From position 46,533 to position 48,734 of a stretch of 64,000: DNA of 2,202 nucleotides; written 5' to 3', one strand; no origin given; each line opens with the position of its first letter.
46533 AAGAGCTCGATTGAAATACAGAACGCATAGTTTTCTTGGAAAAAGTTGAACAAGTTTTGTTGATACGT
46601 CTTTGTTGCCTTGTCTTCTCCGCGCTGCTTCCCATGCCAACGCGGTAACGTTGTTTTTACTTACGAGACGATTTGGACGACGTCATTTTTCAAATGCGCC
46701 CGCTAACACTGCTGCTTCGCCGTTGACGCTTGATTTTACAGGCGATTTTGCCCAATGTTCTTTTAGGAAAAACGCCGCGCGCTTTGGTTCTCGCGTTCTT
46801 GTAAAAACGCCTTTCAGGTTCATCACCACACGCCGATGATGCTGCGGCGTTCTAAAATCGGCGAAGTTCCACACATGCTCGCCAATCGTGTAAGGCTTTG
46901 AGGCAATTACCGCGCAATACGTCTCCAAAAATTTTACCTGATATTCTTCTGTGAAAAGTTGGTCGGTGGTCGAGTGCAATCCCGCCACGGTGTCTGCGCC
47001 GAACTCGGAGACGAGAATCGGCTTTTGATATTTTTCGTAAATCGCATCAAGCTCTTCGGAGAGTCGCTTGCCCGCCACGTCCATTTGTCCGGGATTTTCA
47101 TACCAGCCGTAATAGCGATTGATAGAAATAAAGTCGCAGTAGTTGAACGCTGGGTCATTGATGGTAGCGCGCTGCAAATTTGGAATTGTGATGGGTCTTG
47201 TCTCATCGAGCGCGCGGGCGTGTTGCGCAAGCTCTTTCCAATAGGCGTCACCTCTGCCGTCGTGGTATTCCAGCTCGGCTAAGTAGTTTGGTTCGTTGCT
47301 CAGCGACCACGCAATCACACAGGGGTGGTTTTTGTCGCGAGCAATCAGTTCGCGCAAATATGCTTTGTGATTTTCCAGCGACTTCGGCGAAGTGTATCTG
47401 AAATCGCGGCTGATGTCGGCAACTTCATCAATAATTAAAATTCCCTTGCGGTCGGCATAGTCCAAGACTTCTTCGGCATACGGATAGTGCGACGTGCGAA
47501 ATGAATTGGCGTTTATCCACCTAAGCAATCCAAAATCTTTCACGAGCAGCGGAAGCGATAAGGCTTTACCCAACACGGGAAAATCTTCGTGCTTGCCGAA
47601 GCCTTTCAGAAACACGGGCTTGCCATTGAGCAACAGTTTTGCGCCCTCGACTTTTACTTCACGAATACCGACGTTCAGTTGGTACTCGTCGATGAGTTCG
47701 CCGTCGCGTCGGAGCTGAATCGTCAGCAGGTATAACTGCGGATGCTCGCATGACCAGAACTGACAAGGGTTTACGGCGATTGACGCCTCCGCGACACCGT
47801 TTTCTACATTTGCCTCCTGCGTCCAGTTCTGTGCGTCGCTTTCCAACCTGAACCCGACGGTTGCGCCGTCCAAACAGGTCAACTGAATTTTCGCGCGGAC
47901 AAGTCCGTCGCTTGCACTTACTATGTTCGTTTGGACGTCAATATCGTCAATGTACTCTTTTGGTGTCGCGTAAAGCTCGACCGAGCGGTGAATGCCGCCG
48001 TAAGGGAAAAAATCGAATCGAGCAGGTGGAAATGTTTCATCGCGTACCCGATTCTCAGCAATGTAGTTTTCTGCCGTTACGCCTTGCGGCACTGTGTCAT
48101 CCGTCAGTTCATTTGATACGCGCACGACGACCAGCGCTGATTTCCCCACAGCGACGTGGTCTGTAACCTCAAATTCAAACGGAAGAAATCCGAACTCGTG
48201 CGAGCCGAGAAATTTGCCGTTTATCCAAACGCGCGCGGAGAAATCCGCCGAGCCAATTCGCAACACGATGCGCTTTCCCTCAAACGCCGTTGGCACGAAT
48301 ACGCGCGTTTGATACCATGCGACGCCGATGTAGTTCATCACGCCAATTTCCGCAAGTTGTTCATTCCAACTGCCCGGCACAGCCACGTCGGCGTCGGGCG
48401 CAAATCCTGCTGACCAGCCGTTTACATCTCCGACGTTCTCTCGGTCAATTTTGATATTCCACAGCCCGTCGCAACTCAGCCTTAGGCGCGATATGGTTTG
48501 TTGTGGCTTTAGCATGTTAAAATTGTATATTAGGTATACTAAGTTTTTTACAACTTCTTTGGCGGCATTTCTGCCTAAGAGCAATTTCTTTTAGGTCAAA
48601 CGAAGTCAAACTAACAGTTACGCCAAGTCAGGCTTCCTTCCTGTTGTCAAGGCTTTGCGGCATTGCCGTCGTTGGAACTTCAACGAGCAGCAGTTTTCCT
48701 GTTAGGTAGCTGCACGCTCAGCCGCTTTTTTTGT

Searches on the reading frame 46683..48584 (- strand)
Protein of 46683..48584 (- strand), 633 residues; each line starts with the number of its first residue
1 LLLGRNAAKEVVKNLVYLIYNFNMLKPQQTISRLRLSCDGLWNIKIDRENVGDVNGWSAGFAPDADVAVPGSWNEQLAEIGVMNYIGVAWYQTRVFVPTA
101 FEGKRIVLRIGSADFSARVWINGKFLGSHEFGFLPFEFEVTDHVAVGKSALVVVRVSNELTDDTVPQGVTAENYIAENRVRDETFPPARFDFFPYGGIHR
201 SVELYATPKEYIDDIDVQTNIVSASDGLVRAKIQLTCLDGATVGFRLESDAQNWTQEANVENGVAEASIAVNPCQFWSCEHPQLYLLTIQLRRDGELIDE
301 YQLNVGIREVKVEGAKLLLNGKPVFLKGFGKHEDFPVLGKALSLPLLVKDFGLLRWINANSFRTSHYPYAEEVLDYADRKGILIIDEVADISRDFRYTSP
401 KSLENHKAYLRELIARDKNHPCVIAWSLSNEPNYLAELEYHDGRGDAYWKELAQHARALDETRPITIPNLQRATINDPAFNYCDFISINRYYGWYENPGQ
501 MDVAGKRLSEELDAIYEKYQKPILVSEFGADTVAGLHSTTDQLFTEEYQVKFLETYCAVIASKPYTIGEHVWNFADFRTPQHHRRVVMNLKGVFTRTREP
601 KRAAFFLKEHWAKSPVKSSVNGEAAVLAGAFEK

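Call 18: search_protein_families(library=pfam, proteins=[window:46683-48584:-], max_evalue=0.001)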
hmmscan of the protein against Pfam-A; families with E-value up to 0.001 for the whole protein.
window:46683-48584:- (633 aa): 5 families
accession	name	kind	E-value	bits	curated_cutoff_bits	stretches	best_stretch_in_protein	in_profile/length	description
PF02836.23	Glyco_hydro_2_C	-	4e-74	249.9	21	1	310-613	1-299/302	Glycosyl hydrolases family 2, TIM barrel domain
PF02837.24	Glyco_hydro_2_N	-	6.5e-20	72.2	28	1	37-208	3-169/169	Glycosyl hydrolases family 2, sugar binding domain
PF00703.27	Glyco_hydro_2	-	1e-11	46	23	1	211-308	2-109/109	Glycosyl hydrolases family 2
PF22666.2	Glyco_hydro_2_N2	-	2.4e-06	28.1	27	1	89-156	50-118/167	Glycosyl hydrolase 2 galactose-binding domain-like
PF22612.2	GH113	-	0.00071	19.5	27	0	446-577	144-271/289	Glycoside Hydrolase Family 113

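Call 64: search_protein_families(library=ncbifam, proteins=[window:46683-48515:-], max_evalue=1e-20)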
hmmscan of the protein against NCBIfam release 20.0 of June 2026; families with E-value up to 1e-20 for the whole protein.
window:46683-48515:- (610 aa): 11 families
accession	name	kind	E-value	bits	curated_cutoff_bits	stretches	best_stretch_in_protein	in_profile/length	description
NF007538.0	PRK10150.1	equivalog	7.5e-179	595.9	544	1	1-593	1-600/607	beta-glucuronidase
NF050095.1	BetGlucuronLacZ4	equivalog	3.9e-66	223.5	950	1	43-590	38-585/666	beta-glucuronidase LacZ4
NF041462.1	GalA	equivalog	1.7e-59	201.7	900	1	190-593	196-576/763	beta-galactosidase GalA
NF041463.1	GalB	equivalog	3.2e-55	187.3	900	1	55-507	125-573/869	beta-galactosidase GalB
NF052611.1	beta_gal_Bga2A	equivalog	1.1e-52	179.3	999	1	168-409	194-458/1007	beta-galactosidase, LacZ type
NF007666.0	PRK10340.1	equivalog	1.6e-42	145.5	1284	1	67-442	112-472/1030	beta-galactosidase subunit alpha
NF041100.1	betagal_LacZ_Ttogales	equivalog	1.1e-41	142.6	2000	1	168-410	189-444/1090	beta-galactosidase LacZ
NF007074.0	PRK09525.1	subfamily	6.8e-41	140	1221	1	169-411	203-465/1027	beta-galactosidase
NF049891.1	Bet1-4galacdseBT4156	equivalog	1.3e-33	115.9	1700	1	66-417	79-416/946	exo-beta-1,4-galactosidase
NF049890.1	Bet1-4galacdseBT4151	equivalog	1.6e-29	102.5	1500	1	61-411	104-452/952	exo-beta-1,4-galactosidase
NF049877.1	GlucurArabfur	equivalog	1.4e-26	92.5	1800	1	3-410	360-771/1400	beta-d-glucuronidase/beta-L-arabinofuranosidase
